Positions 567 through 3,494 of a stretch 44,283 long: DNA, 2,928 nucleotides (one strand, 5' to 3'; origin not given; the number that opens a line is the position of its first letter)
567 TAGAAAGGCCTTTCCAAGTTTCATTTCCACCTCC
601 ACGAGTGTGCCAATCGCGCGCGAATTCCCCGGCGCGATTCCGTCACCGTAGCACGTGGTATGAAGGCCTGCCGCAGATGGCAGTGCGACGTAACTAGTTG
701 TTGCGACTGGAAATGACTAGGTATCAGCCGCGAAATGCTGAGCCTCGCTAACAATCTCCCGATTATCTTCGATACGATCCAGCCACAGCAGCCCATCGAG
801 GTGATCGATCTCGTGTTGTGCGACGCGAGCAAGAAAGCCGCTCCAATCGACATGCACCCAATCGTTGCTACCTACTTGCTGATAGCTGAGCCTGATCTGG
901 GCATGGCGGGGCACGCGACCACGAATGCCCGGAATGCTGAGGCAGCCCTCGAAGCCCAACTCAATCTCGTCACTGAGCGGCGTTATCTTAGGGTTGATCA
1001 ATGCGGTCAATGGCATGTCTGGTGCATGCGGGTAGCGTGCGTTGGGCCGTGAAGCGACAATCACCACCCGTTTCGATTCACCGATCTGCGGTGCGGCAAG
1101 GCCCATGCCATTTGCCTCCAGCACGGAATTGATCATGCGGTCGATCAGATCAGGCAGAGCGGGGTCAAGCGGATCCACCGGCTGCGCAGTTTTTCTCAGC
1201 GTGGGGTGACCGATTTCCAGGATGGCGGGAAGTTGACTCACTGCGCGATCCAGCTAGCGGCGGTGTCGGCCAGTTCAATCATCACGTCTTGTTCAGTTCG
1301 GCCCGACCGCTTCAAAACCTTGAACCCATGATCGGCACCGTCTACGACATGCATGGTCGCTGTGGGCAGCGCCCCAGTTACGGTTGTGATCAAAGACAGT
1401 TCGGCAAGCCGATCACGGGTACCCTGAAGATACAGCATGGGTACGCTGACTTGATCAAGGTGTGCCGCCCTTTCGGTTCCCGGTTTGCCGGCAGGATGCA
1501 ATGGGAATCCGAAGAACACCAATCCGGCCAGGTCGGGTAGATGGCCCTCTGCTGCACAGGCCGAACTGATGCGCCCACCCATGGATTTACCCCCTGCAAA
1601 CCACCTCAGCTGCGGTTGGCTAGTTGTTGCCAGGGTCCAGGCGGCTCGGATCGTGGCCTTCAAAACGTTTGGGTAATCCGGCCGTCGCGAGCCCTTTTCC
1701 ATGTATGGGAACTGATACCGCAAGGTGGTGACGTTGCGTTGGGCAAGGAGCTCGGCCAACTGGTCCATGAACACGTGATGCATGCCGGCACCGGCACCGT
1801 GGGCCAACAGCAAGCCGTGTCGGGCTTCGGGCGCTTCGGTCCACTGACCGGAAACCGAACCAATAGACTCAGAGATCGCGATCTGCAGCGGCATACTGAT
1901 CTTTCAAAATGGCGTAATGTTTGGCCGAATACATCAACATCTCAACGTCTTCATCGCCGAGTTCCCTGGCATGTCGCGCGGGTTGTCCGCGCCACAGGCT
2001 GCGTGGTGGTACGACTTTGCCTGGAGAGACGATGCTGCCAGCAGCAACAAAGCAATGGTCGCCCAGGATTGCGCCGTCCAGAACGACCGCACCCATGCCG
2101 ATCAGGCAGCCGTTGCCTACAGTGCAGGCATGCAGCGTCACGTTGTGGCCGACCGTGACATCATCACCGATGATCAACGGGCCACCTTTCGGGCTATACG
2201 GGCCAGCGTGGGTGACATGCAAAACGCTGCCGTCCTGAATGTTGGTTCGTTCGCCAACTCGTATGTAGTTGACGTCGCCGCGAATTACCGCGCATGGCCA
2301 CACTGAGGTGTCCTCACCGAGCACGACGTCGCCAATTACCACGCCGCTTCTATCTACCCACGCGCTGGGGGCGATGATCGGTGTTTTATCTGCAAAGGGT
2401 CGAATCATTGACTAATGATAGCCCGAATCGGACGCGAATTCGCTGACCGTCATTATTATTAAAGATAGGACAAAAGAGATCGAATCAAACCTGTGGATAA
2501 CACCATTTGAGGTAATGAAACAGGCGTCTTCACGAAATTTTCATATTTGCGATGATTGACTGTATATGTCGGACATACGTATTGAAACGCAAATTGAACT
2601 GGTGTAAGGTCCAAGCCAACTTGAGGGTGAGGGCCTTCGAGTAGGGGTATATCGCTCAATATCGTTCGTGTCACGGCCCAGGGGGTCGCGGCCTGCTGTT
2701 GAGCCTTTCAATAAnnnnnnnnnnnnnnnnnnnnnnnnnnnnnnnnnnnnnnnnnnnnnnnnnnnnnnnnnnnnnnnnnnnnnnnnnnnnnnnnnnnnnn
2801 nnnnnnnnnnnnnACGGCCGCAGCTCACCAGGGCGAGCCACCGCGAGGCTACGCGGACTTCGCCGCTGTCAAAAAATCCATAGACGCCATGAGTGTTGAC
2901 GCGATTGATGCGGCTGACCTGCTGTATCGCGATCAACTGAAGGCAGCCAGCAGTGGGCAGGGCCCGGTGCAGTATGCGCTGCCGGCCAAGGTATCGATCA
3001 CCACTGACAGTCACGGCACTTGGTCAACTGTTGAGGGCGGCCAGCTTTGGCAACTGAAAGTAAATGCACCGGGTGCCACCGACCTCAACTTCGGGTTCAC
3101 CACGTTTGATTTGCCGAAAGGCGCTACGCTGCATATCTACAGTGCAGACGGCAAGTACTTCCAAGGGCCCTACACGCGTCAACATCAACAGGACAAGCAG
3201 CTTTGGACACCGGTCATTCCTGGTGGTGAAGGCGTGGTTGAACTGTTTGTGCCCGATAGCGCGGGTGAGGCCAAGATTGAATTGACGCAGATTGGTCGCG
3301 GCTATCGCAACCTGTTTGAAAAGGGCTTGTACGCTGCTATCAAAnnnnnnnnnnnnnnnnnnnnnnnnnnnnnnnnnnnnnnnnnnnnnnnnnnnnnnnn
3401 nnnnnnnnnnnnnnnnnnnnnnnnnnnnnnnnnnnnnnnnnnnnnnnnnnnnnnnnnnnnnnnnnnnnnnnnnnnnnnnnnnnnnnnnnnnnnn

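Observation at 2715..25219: Two paralogous lysyl-endopeptidase (Achromobacter protease I)-like proteases with different C-terminal targeting modules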

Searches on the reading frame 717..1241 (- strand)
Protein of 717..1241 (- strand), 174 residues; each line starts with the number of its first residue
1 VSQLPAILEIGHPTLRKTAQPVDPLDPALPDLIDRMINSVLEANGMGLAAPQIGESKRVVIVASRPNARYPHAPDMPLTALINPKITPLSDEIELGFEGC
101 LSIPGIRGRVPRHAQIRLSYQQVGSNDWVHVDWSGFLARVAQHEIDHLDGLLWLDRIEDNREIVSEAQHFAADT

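Call 11: search_protein_families(library=pfam, proteins=[window:717-1241:-], max_evalue=0.001)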
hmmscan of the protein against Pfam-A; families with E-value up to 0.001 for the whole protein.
window:717-1241:- (174 aa): 1 family
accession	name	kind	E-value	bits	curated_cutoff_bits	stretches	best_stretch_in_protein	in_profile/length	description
PF01327.26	Pep_deformylase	-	2.1e-45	154.5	22.8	1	6-160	3-153/156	Polypeptide deformylase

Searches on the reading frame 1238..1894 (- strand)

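Call 11: search_protein_families(library=pfam, proteins=[window:1238-1894:-], max_evalue=0.001)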
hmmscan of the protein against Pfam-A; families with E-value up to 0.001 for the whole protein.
window:1238-1894:- (218 aa): 4 families
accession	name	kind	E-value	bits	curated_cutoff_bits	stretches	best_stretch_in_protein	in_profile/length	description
PF20408.4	Abhydrolase_11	-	1.8e-54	184.9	27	1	26-216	3-192/193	Alpha/beta hydrolase domain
PF12146.15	Hydrolase_4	-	2.3e-06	27.5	27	0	27-129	6-108/239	Serine aminopeptidase, S33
PF12695.13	Abhydrolase_5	-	5.5e-06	26.7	27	1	92-189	52-140/164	Alpha/beta hydrolase family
PF00561.26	Abhydrolase_1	-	0.00015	22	25.8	0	28-121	3-92/245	alpha/beta hydrolase fold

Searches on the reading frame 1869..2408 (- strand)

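Call 11: search_protein_families(library=pfam, proteins=[window:1869-2408:-], max_evalue=0.001)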
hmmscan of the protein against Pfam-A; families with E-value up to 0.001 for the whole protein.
window:1869-2408:- (179 aa): 4 families
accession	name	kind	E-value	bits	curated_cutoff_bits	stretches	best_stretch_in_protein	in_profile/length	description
PF00132.30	Hexapep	-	1.3e-17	63.1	27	2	95-127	2-34/36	Bacterial transferase hexapeptide (six repeats)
PF21711.3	DCTN5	-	3.4e-12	46.8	40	1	18-165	22-172/182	Dynactin subunit 5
PF14602.12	Hexapep_2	-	2.6e-08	33.9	27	2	96-128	3-33/34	Hexapeptide repeat of succinyl-transferase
PF25084.1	LbH_EIF2B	-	2.1e-07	31.3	54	1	79-130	40-90/105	EIF2B subunit epsilon LbH domain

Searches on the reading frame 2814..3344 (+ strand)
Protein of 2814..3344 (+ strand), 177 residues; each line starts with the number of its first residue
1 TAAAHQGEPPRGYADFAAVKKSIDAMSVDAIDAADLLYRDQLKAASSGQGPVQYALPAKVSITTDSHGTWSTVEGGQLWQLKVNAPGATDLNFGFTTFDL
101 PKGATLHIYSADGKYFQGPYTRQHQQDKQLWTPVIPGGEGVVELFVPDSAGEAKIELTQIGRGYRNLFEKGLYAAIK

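Call 62: search_solved_structures(query=window:2814-3344:+, max_evalue=10, show_alignments=1)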
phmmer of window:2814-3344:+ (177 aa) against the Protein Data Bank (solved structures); distinct sequences matched with E-value up to 10: 1.
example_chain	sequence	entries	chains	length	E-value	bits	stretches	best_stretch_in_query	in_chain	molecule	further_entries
9omd_I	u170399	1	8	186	0.096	15.9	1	70-160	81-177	Lysyl endopeptidase propeptide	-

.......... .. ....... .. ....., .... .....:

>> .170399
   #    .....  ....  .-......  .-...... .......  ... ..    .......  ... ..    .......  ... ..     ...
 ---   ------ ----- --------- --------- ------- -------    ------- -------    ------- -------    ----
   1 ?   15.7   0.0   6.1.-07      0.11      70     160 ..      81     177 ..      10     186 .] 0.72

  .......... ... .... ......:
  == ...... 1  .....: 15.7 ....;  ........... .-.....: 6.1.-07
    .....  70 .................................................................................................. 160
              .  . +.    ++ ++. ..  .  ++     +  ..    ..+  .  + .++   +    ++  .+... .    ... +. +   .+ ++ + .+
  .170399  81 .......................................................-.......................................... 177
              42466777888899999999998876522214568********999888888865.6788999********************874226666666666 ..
